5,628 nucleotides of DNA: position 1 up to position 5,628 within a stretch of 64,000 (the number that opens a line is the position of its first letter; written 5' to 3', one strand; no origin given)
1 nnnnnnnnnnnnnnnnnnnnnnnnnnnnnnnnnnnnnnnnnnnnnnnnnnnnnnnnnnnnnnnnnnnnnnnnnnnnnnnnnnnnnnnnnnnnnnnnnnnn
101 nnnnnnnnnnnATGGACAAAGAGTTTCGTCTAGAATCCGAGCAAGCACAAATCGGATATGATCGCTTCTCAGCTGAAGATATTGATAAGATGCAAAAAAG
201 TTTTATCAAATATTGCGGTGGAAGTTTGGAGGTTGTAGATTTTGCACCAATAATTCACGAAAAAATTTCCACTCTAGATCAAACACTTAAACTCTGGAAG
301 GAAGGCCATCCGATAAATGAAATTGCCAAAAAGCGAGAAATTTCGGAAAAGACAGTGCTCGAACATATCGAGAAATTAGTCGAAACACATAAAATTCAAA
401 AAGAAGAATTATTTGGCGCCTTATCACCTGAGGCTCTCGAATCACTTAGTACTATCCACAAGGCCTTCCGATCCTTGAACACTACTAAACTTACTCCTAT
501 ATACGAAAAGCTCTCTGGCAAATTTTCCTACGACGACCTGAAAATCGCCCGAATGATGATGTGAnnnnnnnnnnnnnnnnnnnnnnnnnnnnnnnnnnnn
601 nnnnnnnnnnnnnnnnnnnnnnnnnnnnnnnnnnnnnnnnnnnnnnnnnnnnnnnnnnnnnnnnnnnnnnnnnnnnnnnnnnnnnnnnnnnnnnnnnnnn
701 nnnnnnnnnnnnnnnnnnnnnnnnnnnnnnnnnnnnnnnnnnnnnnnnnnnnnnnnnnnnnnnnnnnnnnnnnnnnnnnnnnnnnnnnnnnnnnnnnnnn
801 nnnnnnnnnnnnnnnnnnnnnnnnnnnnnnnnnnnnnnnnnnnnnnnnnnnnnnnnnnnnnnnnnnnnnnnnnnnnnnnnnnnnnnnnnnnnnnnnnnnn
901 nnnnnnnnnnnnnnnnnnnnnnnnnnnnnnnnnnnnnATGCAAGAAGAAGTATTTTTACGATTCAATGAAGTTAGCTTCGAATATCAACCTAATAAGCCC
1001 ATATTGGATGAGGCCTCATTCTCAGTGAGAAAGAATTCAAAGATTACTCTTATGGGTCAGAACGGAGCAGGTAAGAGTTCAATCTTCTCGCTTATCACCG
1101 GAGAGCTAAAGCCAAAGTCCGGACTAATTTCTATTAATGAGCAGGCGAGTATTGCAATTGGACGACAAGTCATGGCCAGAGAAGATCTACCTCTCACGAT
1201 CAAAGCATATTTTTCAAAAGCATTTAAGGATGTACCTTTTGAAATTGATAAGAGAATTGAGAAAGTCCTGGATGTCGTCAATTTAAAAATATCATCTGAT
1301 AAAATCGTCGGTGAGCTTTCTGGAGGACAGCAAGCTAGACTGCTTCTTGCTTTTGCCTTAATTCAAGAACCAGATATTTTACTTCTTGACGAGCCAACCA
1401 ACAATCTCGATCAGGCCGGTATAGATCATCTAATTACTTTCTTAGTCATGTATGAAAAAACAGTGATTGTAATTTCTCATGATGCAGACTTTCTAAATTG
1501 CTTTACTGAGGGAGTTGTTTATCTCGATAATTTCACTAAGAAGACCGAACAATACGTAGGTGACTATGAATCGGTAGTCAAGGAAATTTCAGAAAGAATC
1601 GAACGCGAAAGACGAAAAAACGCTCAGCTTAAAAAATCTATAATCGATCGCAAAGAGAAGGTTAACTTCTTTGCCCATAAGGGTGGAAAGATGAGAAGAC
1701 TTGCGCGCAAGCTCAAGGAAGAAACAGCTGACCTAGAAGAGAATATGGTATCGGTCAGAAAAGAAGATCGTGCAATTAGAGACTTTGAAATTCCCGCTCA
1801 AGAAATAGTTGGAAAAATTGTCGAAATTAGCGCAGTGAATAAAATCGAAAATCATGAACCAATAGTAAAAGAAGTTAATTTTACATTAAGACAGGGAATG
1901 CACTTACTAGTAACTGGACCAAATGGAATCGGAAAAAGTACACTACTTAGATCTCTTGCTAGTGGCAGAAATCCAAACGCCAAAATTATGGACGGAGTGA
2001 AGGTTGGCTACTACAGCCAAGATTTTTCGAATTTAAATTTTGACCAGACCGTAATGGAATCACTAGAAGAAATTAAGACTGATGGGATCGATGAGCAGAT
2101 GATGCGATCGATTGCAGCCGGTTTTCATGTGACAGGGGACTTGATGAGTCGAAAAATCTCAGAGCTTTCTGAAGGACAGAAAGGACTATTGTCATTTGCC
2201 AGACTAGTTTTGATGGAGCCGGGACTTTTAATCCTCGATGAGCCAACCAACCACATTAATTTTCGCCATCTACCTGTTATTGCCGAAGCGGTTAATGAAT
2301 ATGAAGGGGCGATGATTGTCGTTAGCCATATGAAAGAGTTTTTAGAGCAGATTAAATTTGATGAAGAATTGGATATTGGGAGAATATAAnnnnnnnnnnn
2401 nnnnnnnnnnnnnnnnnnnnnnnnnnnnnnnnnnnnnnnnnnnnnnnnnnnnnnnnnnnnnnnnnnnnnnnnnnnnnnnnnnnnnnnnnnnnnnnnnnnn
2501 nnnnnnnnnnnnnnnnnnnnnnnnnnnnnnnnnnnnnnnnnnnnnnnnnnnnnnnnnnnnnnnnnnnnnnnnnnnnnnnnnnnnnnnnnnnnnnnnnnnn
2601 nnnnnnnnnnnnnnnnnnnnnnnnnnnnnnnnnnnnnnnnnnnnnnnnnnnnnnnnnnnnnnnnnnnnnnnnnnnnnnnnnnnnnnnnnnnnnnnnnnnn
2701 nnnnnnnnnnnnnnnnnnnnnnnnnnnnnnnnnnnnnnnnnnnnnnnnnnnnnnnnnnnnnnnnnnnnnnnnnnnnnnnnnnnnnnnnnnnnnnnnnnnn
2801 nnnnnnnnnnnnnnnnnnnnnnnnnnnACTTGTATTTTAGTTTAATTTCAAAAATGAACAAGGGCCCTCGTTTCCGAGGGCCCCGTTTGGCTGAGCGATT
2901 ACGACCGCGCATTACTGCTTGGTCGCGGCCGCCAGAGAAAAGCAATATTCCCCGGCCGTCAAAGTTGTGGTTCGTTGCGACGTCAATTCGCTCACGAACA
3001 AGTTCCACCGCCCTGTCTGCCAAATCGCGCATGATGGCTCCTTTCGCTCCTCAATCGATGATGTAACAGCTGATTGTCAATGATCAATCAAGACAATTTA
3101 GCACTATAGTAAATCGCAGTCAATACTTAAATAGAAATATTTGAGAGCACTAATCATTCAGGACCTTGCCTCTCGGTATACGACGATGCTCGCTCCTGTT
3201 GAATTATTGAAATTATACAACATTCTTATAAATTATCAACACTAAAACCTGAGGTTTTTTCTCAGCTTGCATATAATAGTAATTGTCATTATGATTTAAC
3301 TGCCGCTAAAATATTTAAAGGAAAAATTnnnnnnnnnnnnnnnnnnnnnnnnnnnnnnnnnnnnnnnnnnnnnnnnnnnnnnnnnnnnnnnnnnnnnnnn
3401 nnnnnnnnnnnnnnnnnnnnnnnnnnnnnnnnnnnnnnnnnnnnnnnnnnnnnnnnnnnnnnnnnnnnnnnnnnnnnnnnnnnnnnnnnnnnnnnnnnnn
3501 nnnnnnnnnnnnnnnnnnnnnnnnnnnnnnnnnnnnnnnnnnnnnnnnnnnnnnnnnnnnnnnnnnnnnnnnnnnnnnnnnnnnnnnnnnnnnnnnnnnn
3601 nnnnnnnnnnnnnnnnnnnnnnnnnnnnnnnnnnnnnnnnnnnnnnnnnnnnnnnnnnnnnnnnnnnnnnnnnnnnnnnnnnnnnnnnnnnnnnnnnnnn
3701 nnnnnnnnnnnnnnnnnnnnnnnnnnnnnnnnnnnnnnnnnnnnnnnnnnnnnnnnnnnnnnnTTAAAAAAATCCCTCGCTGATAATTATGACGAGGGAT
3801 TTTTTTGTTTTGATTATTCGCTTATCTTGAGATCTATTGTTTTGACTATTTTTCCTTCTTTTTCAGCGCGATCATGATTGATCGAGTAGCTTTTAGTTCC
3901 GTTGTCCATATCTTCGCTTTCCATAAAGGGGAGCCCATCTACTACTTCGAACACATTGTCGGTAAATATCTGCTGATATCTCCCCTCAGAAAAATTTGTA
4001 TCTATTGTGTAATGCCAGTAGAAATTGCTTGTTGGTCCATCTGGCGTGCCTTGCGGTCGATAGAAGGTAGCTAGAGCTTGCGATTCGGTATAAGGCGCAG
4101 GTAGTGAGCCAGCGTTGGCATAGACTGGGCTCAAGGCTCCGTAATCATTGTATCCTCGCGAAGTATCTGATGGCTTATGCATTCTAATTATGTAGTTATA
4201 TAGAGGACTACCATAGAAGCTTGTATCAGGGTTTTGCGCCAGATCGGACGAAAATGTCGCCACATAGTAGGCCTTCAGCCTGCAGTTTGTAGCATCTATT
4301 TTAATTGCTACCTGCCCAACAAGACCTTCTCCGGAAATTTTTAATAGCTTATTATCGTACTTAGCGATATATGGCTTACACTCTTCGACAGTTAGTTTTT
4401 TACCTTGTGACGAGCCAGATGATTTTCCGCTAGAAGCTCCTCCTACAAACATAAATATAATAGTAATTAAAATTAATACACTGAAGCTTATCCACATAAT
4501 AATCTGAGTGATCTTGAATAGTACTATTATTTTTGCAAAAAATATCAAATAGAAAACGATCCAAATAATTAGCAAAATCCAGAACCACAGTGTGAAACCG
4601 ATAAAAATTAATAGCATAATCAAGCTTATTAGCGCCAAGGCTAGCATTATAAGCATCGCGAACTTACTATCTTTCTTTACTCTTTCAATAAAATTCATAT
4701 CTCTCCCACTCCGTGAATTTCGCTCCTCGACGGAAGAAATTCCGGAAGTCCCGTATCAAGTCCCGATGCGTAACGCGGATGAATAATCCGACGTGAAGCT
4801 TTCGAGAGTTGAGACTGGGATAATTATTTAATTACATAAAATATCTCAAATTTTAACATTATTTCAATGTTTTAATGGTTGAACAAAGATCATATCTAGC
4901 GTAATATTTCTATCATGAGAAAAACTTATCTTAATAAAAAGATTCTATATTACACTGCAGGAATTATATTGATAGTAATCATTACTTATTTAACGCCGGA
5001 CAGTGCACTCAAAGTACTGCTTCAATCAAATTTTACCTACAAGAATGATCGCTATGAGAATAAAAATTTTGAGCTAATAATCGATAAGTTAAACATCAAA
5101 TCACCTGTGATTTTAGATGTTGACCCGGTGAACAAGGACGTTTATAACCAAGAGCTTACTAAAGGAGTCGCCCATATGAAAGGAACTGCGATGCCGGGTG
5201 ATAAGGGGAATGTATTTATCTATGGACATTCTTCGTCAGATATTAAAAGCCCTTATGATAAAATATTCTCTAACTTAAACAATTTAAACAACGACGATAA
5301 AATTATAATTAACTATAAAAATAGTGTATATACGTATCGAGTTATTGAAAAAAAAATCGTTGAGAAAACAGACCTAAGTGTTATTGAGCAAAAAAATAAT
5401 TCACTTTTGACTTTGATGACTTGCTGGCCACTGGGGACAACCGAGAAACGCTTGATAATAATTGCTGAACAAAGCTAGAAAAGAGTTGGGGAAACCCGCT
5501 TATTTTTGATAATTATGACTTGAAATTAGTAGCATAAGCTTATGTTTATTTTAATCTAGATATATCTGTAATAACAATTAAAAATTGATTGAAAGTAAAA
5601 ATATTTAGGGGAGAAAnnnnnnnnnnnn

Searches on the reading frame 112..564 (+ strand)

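Call 52: search_protein_families(library=pfam, proteins=[window:112-564:+], max_evalue=0.000001)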
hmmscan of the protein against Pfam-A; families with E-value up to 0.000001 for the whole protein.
window:112-564:+ (150 aa): 1 family
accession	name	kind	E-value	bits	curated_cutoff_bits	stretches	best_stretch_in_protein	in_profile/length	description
PF14493.12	HTH_40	-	7.1e-20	71.5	27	1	55-147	2-89/89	Helix-turn-helix domain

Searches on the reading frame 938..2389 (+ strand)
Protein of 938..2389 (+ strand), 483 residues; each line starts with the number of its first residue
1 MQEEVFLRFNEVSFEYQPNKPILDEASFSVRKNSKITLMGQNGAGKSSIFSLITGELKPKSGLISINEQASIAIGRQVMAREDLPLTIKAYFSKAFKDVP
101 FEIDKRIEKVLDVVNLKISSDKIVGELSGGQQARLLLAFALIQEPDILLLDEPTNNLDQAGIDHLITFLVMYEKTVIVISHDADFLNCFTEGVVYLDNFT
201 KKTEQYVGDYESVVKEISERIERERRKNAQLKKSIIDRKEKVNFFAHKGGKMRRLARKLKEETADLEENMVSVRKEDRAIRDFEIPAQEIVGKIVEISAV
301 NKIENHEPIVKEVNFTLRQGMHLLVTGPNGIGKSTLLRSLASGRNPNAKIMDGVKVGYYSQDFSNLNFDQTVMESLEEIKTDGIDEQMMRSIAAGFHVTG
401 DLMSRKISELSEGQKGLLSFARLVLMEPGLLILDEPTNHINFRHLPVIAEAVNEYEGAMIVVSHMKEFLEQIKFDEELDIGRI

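Call 52: search_protein_families(library=pfam, proteins=[window:938-2389:+], max_evalue=0.000001)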
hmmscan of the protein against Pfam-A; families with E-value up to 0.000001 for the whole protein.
window:938-2389:+ (483 aa): 5 families
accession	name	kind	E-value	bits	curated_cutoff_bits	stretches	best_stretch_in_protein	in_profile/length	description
PF00005.33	ABC_tran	-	5.3e-47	160.3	25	2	23-155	1-137/137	ABC transporter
PF13304.12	AAA_21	-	1.5e-15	58.5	27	0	362-457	175-288/304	AAA domain, putative AbiEii toxin, Type IV TA system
PF02463.25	SMC_N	-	2.5e-10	40.6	40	0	36-187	27-203/220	RecF/RecN/SMC N terminal domain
PF13555.12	AAA_29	-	8e-08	32.4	27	0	318-337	20-39/61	P-loop containing region of AAA domain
PF03193.22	RsgA_GTPase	-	1.3e-07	32.1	30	0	253-343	40-129/174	RsgA GTPase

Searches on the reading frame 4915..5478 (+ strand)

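Call 25: search_protein_families(library=pfam, proteins=[window:4915-5478:+], max_evalue=0.01)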
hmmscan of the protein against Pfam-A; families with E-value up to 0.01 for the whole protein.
window:4915-5478:+ (187 aa): 1 family
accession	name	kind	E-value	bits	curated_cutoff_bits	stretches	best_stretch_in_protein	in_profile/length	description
PF04203.18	Sortase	-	6.4e-29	100.7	26.6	1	55-186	2-124/125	Sortase domain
